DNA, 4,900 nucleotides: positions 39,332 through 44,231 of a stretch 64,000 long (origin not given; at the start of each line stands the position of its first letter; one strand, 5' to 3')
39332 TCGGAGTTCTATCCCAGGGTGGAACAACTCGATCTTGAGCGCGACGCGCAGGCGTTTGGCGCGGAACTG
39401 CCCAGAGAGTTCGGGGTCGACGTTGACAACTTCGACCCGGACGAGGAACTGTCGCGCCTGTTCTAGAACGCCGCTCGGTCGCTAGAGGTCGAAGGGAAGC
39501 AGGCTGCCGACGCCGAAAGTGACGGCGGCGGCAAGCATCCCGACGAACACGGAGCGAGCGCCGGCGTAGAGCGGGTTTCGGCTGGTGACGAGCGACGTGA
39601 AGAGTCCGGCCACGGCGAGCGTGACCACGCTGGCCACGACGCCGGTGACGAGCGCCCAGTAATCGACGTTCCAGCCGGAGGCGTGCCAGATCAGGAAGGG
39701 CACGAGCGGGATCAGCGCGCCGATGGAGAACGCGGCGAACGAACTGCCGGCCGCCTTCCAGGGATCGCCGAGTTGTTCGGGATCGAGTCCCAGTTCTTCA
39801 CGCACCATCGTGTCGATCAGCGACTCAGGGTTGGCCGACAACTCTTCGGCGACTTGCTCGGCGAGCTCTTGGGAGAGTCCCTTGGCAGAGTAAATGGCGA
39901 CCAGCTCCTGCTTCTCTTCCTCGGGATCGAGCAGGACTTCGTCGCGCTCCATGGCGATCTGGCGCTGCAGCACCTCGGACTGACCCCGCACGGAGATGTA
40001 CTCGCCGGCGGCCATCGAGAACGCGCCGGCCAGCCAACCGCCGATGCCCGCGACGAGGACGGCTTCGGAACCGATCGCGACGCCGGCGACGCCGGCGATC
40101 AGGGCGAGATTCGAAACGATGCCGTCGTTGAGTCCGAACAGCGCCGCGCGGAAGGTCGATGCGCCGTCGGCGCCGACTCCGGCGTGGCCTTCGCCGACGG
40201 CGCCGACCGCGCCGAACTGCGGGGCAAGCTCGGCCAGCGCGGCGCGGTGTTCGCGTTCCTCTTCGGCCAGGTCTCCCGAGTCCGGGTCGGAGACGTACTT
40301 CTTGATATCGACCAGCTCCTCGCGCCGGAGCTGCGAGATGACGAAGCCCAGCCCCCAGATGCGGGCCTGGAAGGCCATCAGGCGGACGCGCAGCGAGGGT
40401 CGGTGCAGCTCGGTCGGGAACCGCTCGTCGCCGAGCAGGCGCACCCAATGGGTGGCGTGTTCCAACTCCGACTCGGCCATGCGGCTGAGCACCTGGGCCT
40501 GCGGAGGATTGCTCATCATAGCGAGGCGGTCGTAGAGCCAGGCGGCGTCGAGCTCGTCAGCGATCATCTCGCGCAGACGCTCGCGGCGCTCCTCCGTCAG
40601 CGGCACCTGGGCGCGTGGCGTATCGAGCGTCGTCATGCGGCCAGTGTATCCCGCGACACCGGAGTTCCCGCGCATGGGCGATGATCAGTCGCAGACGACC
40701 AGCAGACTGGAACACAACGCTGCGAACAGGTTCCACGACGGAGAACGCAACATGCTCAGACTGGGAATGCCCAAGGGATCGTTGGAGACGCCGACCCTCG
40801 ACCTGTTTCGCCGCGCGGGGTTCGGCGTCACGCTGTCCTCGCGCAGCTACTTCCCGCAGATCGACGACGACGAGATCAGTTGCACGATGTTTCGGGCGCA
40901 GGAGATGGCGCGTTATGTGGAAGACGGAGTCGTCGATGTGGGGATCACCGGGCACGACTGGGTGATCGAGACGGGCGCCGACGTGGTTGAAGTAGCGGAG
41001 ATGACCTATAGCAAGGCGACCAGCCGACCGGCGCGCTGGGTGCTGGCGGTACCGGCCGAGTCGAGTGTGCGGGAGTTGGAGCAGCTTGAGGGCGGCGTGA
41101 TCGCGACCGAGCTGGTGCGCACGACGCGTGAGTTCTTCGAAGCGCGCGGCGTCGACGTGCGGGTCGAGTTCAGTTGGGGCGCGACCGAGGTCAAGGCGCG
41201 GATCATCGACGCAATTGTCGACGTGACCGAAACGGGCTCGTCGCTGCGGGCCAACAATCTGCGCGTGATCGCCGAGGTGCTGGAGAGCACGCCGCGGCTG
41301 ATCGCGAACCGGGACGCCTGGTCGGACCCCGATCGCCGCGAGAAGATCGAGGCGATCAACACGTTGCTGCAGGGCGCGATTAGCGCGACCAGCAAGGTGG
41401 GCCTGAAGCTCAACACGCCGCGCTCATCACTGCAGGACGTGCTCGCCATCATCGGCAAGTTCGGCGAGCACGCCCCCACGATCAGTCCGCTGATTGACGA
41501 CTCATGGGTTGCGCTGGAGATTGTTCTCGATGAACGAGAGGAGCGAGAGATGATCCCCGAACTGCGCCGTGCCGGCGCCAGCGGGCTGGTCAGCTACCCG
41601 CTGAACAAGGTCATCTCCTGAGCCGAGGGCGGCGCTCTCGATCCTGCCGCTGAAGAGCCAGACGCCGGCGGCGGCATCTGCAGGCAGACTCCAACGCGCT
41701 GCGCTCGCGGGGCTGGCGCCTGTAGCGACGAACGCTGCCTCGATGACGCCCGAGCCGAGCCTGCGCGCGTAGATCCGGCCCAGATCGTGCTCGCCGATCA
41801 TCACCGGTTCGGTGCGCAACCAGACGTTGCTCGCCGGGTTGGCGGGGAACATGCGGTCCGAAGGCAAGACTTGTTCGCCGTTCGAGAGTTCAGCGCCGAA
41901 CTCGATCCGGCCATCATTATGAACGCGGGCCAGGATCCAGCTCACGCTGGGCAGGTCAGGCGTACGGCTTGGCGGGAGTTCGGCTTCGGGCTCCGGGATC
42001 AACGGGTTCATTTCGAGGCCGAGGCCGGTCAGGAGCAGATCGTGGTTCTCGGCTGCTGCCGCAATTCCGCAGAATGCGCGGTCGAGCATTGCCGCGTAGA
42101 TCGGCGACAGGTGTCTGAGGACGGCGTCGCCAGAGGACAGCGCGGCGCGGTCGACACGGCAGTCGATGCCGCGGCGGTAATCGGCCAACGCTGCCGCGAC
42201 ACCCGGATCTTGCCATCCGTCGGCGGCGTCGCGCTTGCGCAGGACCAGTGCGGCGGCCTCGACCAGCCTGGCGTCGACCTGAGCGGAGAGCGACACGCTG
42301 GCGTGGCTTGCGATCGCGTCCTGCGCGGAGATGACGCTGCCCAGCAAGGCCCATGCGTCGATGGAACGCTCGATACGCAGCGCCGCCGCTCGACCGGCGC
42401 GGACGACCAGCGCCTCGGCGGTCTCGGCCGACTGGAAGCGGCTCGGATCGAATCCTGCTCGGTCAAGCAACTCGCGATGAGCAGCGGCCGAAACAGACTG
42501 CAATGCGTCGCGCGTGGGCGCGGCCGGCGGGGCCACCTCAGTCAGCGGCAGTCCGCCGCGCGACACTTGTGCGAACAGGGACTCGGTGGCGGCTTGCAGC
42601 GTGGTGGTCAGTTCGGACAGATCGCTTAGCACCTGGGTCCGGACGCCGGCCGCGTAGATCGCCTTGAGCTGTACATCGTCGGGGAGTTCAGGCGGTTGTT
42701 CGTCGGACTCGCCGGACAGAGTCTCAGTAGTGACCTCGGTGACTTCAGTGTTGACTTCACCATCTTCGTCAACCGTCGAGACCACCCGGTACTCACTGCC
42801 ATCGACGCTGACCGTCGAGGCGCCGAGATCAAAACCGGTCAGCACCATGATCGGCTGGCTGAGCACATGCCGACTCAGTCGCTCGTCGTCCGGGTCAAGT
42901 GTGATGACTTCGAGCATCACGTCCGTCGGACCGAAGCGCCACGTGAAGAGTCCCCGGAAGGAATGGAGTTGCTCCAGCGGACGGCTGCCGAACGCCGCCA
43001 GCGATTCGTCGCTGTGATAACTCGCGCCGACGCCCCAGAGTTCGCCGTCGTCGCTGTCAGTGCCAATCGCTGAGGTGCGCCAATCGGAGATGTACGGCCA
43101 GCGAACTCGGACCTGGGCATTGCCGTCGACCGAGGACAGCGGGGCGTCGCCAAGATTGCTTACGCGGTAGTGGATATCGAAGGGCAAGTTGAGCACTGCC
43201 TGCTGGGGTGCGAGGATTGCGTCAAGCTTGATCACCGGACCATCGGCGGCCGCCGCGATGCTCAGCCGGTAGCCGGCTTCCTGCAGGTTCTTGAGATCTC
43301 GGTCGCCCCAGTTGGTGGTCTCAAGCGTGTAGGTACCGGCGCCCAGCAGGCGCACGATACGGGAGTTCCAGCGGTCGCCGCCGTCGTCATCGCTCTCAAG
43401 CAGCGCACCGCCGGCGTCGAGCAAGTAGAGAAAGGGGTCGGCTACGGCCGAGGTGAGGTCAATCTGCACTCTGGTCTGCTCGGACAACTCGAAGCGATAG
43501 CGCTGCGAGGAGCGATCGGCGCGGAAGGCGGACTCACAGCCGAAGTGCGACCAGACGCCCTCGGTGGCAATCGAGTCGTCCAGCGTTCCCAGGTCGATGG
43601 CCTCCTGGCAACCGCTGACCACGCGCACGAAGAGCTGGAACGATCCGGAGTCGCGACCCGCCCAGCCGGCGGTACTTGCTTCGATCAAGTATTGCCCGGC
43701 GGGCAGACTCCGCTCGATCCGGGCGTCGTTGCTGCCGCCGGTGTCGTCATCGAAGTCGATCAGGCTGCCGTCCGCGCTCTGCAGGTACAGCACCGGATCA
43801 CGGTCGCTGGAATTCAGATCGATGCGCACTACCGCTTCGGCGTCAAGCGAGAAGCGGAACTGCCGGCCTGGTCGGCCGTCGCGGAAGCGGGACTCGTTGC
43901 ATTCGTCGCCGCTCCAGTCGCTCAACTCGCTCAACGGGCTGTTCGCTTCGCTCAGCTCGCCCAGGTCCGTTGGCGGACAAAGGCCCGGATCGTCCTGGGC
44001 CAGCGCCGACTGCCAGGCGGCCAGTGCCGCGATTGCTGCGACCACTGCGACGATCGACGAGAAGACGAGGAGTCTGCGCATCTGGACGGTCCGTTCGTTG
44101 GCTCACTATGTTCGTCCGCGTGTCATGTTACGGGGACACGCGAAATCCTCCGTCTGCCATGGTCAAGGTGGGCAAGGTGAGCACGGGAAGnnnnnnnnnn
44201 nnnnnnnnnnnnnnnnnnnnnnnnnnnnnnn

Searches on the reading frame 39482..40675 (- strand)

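Call 8: search_protein_families(library=pfam, proteins=[window:39482-40675:-])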
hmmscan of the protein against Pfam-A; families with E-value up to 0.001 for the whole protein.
window:39482-40675:- (397 aa): 2 families
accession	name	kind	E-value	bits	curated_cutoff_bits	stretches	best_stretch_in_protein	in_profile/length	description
PF01988.24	VIT1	-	2e-67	227.5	28.1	1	175-391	1-214/214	VIT family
PF02915.23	Rubrerythrin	-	8.8e-05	23.3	22.8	0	34-97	3-68/137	Rubrerythrin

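Call 9: search_protein_families(library=ncbifam, proteins=[window:39482-40675:-])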
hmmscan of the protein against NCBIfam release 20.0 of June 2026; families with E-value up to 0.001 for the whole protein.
window:39482-40675:- (397 aa): 2 families
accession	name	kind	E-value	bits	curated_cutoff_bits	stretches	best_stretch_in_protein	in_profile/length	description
NF058679.1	EncB_fam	subfamily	0.00012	22.1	90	0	28-81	19-73/117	encapsulin nanocompartment ferritin-likeEncB family encapsulin nanocompartment ferritin-like cargo protein cargo protein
TIGR00267.1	TIGR00267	hypoth_equivalog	0.00042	20.1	156.95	0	317-389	100-166/171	TIGR00267 family protein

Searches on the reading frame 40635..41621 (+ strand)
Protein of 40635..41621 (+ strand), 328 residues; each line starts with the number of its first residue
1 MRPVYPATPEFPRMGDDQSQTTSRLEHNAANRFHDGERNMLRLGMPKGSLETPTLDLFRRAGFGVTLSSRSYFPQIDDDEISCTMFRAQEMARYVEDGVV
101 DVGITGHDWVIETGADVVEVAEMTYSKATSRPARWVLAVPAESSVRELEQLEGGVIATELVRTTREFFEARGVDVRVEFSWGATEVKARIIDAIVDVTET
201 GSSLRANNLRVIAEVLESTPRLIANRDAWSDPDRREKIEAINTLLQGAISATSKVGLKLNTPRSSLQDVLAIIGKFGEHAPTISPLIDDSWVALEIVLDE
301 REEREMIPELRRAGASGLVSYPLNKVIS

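Call 8: search_protein_families(library=pfam, proteins=[window:40635-41621:+])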
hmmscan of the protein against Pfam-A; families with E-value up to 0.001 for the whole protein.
window:40635-41621:+ (328 aa): 2 families
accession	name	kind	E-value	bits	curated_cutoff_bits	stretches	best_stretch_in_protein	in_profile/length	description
PF01634.23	HisG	-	1.6e-43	148.8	25.5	1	87-246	1-157/158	ATP phosphoribosyltransferase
PF08029.16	HisG_C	-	1.3e-17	64.1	23.5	1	251-325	1-73/73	HisG, C-terminal domain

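Call 9: search_protein_families(library=ncbifam, proteins=[window:40635-41621:+])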
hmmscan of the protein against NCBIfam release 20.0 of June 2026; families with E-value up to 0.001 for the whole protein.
window:40635-41621:+ (328 aa): 2 families
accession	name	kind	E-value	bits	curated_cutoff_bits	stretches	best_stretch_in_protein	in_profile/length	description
TIGR00070.1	hisG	equivalog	4e-50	170.2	75.75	1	41-224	1-183/183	ATP phosphoribosyltransferase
TIGR03455.1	HisG_C-term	equivalog_domain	1.4e-22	79.8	40.05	1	225-327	1-100/100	ATP phosphoribosyltransferase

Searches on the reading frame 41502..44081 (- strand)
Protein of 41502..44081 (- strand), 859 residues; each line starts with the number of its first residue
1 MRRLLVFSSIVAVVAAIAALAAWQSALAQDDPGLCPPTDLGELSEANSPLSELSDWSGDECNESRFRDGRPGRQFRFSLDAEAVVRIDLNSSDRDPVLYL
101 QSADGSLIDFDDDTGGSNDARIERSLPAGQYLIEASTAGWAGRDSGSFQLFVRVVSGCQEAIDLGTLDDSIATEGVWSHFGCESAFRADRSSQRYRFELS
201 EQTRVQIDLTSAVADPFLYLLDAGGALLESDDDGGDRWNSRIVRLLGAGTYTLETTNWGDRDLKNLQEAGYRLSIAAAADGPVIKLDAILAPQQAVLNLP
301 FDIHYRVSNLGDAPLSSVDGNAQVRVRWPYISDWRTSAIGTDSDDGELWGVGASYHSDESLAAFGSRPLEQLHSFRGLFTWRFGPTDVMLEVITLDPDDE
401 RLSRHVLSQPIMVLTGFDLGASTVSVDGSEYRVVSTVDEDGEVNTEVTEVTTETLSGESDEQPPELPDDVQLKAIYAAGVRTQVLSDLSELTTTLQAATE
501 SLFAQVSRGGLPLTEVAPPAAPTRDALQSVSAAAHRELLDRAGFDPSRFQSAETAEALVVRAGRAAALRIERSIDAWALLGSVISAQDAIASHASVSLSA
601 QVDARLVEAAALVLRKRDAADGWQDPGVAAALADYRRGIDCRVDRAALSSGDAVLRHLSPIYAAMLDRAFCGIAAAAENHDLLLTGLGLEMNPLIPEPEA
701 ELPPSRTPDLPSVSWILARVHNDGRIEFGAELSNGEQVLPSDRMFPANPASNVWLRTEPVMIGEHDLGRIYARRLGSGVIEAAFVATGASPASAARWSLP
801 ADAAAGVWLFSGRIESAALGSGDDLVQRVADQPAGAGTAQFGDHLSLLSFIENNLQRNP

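Call 8: search_protein_families(library=pfam, proteins=[window:41502-44081:-])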
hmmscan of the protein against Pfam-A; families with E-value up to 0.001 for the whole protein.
window:41502-44081:- (859 aa): 1 family
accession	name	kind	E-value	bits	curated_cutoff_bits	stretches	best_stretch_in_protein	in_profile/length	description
PF04151.21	PPC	-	7.7e-12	46.4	25.9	1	192-253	2-66/70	Bacterial pre-peptidase C-terminal domain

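Call 9: search_protein_families(library=ncbifam, proteins=[window:41502-44081:-])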
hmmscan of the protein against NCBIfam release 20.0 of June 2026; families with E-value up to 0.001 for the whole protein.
window:41502-44081:- (859 aa): 1 family
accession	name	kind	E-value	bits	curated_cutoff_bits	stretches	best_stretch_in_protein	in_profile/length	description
NF038127.1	FDP_fam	subfamily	1.4e-11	45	29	2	184-266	10-116/150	DVUA0089 family protein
